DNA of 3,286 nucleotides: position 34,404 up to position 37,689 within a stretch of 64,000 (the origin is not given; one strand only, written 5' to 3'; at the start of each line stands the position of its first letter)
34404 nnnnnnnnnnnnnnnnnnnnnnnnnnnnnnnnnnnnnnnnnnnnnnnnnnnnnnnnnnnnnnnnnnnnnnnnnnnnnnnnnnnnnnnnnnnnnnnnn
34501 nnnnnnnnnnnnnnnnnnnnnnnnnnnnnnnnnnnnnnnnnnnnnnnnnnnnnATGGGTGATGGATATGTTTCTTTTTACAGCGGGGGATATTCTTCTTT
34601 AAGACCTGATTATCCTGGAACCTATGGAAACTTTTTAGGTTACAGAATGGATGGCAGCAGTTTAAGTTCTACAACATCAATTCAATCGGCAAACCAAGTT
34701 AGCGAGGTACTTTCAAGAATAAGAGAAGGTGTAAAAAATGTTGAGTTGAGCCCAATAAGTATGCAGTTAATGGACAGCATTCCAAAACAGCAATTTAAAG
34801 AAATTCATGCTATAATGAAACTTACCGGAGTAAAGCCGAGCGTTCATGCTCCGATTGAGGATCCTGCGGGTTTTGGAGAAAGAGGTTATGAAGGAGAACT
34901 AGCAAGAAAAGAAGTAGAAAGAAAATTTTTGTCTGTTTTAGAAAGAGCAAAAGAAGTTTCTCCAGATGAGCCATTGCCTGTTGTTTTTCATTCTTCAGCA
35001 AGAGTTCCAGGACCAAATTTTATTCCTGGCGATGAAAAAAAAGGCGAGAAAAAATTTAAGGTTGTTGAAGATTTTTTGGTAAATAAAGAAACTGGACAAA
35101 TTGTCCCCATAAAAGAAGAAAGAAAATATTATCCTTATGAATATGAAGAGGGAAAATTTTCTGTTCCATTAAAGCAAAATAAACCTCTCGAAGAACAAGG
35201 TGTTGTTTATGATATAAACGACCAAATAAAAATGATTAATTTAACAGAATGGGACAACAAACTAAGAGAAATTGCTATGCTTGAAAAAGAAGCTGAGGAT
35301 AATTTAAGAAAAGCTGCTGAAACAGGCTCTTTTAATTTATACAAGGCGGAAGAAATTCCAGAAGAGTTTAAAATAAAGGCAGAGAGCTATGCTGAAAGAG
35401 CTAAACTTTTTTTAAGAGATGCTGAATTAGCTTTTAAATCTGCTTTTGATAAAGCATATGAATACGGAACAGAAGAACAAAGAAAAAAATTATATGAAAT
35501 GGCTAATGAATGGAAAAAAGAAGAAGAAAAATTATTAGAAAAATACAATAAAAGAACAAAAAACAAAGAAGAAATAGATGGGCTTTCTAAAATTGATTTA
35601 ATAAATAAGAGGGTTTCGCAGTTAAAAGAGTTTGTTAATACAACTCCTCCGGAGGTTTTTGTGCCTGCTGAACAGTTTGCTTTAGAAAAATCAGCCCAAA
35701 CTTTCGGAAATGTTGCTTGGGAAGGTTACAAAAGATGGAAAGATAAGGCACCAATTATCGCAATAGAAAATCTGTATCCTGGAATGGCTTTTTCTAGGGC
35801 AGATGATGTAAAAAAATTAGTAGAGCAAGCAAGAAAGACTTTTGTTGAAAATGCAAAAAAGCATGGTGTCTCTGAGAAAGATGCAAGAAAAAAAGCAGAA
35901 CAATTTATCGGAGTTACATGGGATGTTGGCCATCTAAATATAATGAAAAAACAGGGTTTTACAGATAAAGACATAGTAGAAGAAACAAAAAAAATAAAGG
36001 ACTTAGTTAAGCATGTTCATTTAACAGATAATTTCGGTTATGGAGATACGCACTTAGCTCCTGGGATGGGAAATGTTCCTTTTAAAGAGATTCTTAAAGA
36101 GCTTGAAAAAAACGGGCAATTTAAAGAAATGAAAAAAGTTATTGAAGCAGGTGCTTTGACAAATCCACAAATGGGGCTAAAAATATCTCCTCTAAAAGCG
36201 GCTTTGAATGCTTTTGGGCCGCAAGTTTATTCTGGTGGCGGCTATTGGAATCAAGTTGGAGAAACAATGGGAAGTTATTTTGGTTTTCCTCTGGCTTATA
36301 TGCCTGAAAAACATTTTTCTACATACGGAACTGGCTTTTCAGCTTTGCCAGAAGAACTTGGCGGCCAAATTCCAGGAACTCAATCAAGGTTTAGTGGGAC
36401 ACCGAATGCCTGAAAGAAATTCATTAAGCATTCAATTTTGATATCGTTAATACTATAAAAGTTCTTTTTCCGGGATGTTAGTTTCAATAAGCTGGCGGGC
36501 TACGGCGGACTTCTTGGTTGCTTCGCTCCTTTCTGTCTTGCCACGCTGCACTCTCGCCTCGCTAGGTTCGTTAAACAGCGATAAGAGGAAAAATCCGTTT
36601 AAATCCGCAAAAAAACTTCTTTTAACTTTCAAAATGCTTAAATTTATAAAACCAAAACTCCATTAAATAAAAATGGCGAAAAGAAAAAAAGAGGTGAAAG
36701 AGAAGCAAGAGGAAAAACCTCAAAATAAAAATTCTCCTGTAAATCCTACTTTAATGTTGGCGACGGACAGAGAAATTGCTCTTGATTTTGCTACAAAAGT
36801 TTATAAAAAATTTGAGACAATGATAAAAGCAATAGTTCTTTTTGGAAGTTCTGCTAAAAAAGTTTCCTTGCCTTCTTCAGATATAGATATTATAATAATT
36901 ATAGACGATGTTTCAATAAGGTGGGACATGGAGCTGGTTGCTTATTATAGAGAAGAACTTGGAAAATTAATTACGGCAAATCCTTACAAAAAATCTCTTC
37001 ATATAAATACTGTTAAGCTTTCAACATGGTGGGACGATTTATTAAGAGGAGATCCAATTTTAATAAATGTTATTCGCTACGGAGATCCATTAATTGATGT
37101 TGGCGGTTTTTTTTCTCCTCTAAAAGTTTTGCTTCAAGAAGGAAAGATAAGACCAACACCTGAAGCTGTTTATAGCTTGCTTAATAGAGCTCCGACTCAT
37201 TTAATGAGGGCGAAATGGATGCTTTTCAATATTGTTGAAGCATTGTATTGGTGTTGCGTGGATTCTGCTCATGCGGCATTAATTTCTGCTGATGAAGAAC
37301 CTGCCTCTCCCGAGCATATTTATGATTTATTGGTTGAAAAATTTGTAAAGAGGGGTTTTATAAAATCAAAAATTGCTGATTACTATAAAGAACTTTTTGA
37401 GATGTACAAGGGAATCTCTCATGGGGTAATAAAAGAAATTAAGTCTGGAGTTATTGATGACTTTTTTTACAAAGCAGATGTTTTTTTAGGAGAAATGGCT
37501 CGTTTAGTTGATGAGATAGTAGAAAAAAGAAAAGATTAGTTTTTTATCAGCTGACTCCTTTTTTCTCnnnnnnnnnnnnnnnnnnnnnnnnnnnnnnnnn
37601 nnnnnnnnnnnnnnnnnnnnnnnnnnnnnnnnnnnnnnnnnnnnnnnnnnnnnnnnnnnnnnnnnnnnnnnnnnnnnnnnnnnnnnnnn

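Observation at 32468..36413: Three-gene operon of unknown function directly after tRNA-Ser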

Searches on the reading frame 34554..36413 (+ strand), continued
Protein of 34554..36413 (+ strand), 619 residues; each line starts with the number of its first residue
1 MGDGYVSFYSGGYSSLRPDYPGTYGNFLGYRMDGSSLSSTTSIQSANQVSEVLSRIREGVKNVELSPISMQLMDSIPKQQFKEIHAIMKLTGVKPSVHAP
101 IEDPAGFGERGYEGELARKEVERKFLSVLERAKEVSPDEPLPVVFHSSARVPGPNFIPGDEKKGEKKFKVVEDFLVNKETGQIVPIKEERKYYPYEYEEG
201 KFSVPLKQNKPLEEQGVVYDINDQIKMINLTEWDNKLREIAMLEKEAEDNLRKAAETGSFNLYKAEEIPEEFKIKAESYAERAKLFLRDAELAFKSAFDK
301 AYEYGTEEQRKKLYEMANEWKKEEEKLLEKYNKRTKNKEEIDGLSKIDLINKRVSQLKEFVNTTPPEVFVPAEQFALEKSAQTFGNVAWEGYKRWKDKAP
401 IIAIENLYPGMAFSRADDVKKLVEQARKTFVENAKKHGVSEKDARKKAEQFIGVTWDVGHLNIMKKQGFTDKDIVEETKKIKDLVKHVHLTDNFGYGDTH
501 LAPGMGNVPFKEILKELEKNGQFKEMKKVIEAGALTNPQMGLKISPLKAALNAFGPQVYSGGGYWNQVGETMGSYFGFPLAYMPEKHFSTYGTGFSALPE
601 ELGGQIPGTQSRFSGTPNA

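Call 49: fold_search(model_id=the predicted structure, library=pdb)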
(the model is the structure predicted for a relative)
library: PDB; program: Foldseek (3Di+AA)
matches with E <= 10: 342; with E <= 0.001: 0
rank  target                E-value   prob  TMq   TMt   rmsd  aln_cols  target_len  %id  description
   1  4q7i_B                1.3e-03  1.00  0.33  0.66  11.0       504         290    8  Crystal structure of engineered thermostable D-tagatose 3-epimerase PcDTE-Var8 (released 2014-10-22)
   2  4ytr_B                1.3e-03  1.00  0.33  0.66  11.2       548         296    8  Crystal structure of D-tagatose 3-epimerase C66S from Pseudomonas cichorii in complex with 1-deoxy L-tagatose (released 2016-03-23)
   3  8xiv                  1.4e-03  1.00  0.33  0.65   8.8       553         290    7  Production of D-psicose (released 2024-12-25)
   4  2ou4_A                2.0e-03  1.00  0.32  0.65  11.1       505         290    8  Crystal structure of D-tagatose 3-epimerase from Pseudomonas cichorii (released 2007-12-25)
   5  4xsl_D                2.4e-03  1.00  0.32  0.65  11.2       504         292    8  Crystal strcutre of D-tagatose 3-epimerase C66S from Pseudomonas cichorii in complex with glycerol (released 2016-01-27)
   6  8xix                  2.6e-03  1.00  0.33  0.66   8.7       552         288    8  KeDt3e within Co (released 2024-12-25)
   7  4pfh_A                2.9e-03  1.00  0.33  0.65  10.9       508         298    8  Crystal structure of engineered D-tagatose 3-epimerase PcDTE-IDF8 (released 2014-10-22)
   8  3vni_A                2.9e-03  1.00  0.31  0.62   8.4       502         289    8  Crystal structures of D-Psicose 3-epimerase from Clostridium cellulolyticum H10 and its complex with ketohexose sugars (released 2012-08-01)
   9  4pfh_B                3.1e-03  1.00  0.33  0.66  10.9       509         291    8  Crystal structure of engineered D-tagatose 3-epimerase PcDTE-IDF8 (released 2014-10-22)
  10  3vni_B                3.1e-03  1.00  0.35  0.70   8.1       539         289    8  Crystal structures of D-Psicose 3-epimerase from Clostridium cellulolyticum H10 and its complex with ketohexose sugars (released 2012-08-01)
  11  3vnk_A                3.5e-03  1.00  0.31  0.62   7.5       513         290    8  Crystal structures of D-Psicose 3-epimerase with D-fructose from Clostridium cellulolyticum H10 (released 2012-08-01)
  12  3vnl_A                5.4e-03  1.00  0.33  0.66   6.8       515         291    8  Crystal structures of D-Psicose 3-epimerase with D-tagatose from Clostridium cellulolyticum H10 (released 2012-08-01)
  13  4xsl_A                5.7e-03  1.00  0.32  0.64  11.2       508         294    9  Crystal strcutre of D-tagatose 3-epimerase C66S from Pseudomonas cichorii in complex with glycerol (released 2016-01-27)
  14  3vnj_A                6.3e-03  1.00  0.32  0.64   7.1       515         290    8  Crystal structures of D-Psicose 3-epimerase with D-psicose from Clostridium cellulolyticum H10 (released 2012-08-01)
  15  7x7w_A                6.6e-03  1.00  0.33  0.67   8.6       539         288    8  The X-ray Crystallographic Structure of D-Psicose 3-epimerase from Clostridia bacterium (released 2022-09-07)
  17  8axy                  1.2e-02  1.00  0.31  0.60   6.3       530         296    9  Staphylococcus aureus endonuclease IV orthorhombic crystal form (released 2023-09-13)
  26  8rly_C                7.0e-02  0.97  0.17  0.34   6.1       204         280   13  E. coli endonuclease IV complexed with sulfate, catalytic Fe2+ (released 2024-12-11)
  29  3aal                  9.3e-02  1.00  0.31  0.60   4.6       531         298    8  Crystal Structure of endonuclease IV from Geobacillus kaustophilus (released 2010-12-01)
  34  1xp3                  1.9e-01  0.99  0.31  0.60   4.7       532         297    8  Crystal Structure of Endonuclease IV (BA4508) from Bacillus anthracis at 2.57A Resolution. (released 2005-10-04)
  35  4k1g_A                2.0e-01  0.99  0.33  0.67  11.2       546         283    7  Structure of E. coli Nfo(Endo IV)-H69A mutant bound to a cleaved DNA duplex containing a alphadA:T basepair (released 2013-07-31)
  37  8rly_A                2.4e-01  0.99  0.33  0.66   7.2       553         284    8  E. coli endonuclease IV complexed with sulfate, catalytic Fe2+ (released 2024-12-11)
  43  4k1g_B                4.8e-01  0.69  0.17  0.34   6.3       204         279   15  Structure of E. coli Nfo(Endo IV)-H69A mutant bound to a cleaved DNA duplex containing a alphadA:T basepair (released 2013-07-31)
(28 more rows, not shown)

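Call 82: find_related_loci(query=A4, collection=genome_contigs, flank=6000)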
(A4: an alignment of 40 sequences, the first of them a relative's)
Query A4 (619 aa) in genome_contigs; peptide patterns used: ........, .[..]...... (x = any residue, [..] = any of these).
223 stretches matched a pattern; 200 encode a relative of the query (tblastn E <= 1e-3); the best 80 are kept; 80 distinct loci.
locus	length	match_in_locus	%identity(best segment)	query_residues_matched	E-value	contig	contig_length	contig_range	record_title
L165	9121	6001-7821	62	1-619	0e+0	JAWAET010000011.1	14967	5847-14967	MAG: Candidatus Pacearchaeota archaeon isolate QQ_201907_bins_161 QQ_201907_bins_161_scaffold_11, whole genome shotgun s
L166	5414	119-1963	54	3-619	0e+0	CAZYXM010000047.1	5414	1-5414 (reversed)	MAG TPA_asm: Candidatus Woesearchaeota archaeon isolate SRP104257_co1_64 genome assembly, contig: NODE_15531_length_5414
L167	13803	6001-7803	72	1-618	0e+0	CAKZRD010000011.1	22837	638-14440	MAG TPA_asm: uncultured archaeon isolate SRR5214706_bin.42_CONCOCT_v1.1_MAG genome assembly, contig: ERZ1744544.1210, wh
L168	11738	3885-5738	54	1-619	0e+0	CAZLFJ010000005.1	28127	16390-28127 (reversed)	MAG TPA_asm: Candidatus Woesearchaeota archaeon isolate SRP263991_co7_908 genome assembly, contig: NODE_2329_length_2812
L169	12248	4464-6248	50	8-619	0e+0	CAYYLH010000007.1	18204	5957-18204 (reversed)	MAG TPA_asm: Candidatus Woesearchaeota archaeon isolate SRP252850_co1_223 genome assembly, contig: NODE_5603_length_1820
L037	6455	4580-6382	50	1-619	0e+0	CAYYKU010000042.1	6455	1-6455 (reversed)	MAG TPA_asm: Candidatus Woesearchaeota archaeon isolate SRP178699_co1_25 genome assembly, contig: NODE_17459_length_6455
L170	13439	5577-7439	46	1-619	2e-174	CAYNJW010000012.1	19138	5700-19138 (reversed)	MAG TPA_asm: Candidatus Woesearchaeota archaeon isolate binchicken_co67_274 genome assembly, contig: NODE_2876_length_19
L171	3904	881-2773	45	5-619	2e-180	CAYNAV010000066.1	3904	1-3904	MAG TPA_asm: Candidatus Woesearchaeota archaeon isolate SRP178699_co1_438 genome assembly, contig: NODE_36000_length_390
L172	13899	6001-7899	44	2-619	7e-166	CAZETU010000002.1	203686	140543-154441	MAG TPA_asm: Candidatus Woesearchaeota archaeon isolate binchicken_co243_217 genome assembly, contig: NODE_12_length_203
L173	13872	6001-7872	44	1-619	1e-163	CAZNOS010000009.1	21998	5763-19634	MAG TPA_asm: Candidatus Woesearchaeota archaeon isolate SRP272421_co2_401 genome assembly, contig: NODE_6424_length_2199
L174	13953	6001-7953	43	5-619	9e-161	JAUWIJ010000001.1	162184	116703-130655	MAG: archaeon isolate CSMAG_2291 CSMAG_2291_k127_3077829_length_162184_cov_60.1038, whole genome shotgun sequence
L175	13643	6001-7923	43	5-619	3e-159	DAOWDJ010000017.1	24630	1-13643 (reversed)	MAG TPA_asm: archaeon isolate CSMAG_1910 CSMAG_1910_k141_3734298_length_24630_cov_11.0823, whole genome shotgun sequence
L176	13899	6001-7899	44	5-619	4e-159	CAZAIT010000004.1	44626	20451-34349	MAG TPA_asm: Candidatus Woesearchaeota archaeon isolate binchicken_co181_108 genome assembly, contig: NODE_948_length_44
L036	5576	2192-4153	43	5-619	5e-161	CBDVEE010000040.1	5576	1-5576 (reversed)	MAG TPA_asm: uncultured archaeon isolate SRR22302353_concoct_106 genome assembly, contig: ERZ25073599.9133, whole genome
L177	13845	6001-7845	43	1-619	2e-157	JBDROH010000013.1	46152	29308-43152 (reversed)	MAG: archaeon isolate MEGAHIT-group-1.942 k141_8302845, whole genome shotgun sequence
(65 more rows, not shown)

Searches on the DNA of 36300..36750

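Call 65: search_rna_families(source=window, start=36300, end=36750, threshold=evalue, max_evalue=1, show_alignments=2)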
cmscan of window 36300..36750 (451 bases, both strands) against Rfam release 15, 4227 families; matches with E-value up to 1: 0.
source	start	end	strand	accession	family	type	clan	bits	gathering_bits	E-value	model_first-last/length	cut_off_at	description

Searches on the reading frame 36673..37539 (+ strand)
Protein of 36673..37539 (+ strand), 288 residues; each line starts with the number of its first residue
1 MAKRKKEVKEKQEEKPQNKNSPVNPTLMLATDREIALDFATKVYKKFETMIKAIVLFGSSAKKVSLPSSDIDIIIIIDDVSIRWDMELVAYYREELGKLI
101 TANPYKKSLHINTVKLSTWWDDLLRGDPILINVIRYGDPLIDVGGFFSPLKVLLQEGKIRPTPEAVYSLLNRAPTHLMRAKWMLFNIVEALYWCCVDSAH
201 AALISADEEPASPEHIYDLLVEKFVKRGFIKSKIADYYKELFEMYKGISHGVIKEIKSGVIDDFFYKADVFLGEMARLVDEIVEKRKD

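Call 4: search_protein_families(library=pfam, proteins=[window:36673-37539:+], max_evalue=1)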
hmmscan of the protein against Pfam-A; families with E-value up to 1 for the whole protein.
window:36673-37539:+ (288 aa): 3 families
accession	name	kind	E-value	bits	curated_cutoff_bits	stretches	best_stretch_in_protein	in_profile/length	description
PF01909.29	NTP_transf_2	-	1.9e-07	31.8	21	1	45-89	10-47/93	Nucleotidyltransferase domain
PF18765.7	Polbeta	-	5.2e-07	30.2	26.9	1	48-86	10-47/93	Polymerase beta, Nucleotidyltransferase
PF22600.2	MTPAP-like_central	-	0.0025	18.3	27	1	50-82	36-70/139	Poly(A) RNA polymerase, mitochondrial-like, central palm domain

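Call 5: search_protein_families(library=ncbifam, proteins=[window:36673-37539:+], max_evalue=1)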
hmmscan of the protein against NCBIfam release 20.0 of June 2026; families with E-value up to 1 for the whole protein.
window:36673-37539:+ (288 aa): 6 families
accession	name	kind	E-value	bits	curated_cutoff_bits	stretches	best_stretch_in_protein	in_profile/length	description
NF047752.1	MntA_antitoxin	equivalog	2.1e-05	24.3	60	1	50-85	6-42/106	type VII toxin-antitoxin system MntA family adenylyltransferase antitoxin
NF033061.1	ANT_4p_I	equivalog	7.1e-05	22.5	350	1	33-82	11-61/253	ANT(4')-I family aminoglycoside nucleotidyltransferase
NF012212.1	ANT_9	subfamily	0.011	15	340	1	43-79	13-49/249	aminoglycoside nucleotidyltransferase ANT(9)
NF051895.1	anti_phage_HalB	equivalog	0.013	15.1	190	1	53-82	1-30/211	anti-phage Hailong system nucleotidyltransferase HalB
NF010309.0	PRK13746.1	subfamily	0.042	13.2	193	1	43-78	20-55/263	aminoglycoside adenylyltransferase family protein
TIGR00324.1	endA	equivalog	0.064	13.1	59.6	1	186-232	39-87/177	tRNA-intron lyase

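Call 29: search_protein_families(library=phrogs, proteins=[window:36673-37539:+], max_evalue=0.1)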
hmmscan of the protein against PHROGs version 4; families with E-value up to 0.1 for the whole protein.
window:36673-37539:+ (288 aa): 1 family
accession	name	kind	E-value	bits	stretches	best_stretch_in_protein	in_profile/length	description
phrog_37949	-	unknown function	0.084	14.2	0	230-287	3-60/95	-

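Call 30: search_protein_families(library=padloc, proteins=[window:36673-37539:+], max_evalue=0.1)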
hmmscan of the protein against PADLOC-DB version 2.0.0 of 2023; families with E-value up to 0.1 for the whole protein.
window:36673-37539:+ (288 aa): 10 families
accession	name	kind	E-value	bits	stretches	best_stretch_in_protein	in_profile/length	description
PDLC04368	PDC-M05A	-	6.6e-08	30.6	1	18-108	73-164/201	-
PDLC04903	PDC-S09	-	1.7e-07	29.5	1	34-80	9-55/108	-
PDLC04372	PDC-M05A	-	3.7e-06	25.3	1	9-100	33-125/167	-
PDLC04906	PDC-S09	-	1.2e-05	23.6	1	44-98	19-73/98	-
PDLC04907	PDC-S09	-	2.4e-05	22.4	1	34-80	12-56/114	-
PDLC04369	PDC-M05A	-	0.00015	19.4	1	40-91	92-144/201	-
PDLC04902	PDC-S09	-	0.0007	17.9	1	50-79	20-49/97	-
PDLC04904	PDC-S09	-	0.00079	17.6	1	50-86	24-60/104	-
PDLC00769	Cyclase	-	0.0017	15.8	1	39-81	31-78/261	oligonucleotide-cyclase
PDLC04778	PDC-M70A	-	0.0054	14.1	1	42-104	38-100/355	-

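Call 76: search_solved_structures(query=window:36673-37539:+, max_evalue=1, show_alignments=2)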
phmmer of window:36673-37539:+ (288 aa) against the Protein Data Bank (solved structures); distinct sequences matched with E-value up to 1: 3.
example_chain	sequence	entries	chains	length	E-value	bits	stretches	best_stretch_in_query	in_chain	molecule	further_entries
1ffk_Y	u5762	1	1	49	0.46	13.4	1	5-46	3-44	RIBOSOMAL PROTEIN L39E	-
4nfz_A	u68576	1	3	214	0.79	12.6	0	193-247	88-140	Polymerase PA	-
1s72_2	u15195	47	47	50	0.83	12.5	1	2-46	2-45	50S ribosomal protein L39e | RPL39E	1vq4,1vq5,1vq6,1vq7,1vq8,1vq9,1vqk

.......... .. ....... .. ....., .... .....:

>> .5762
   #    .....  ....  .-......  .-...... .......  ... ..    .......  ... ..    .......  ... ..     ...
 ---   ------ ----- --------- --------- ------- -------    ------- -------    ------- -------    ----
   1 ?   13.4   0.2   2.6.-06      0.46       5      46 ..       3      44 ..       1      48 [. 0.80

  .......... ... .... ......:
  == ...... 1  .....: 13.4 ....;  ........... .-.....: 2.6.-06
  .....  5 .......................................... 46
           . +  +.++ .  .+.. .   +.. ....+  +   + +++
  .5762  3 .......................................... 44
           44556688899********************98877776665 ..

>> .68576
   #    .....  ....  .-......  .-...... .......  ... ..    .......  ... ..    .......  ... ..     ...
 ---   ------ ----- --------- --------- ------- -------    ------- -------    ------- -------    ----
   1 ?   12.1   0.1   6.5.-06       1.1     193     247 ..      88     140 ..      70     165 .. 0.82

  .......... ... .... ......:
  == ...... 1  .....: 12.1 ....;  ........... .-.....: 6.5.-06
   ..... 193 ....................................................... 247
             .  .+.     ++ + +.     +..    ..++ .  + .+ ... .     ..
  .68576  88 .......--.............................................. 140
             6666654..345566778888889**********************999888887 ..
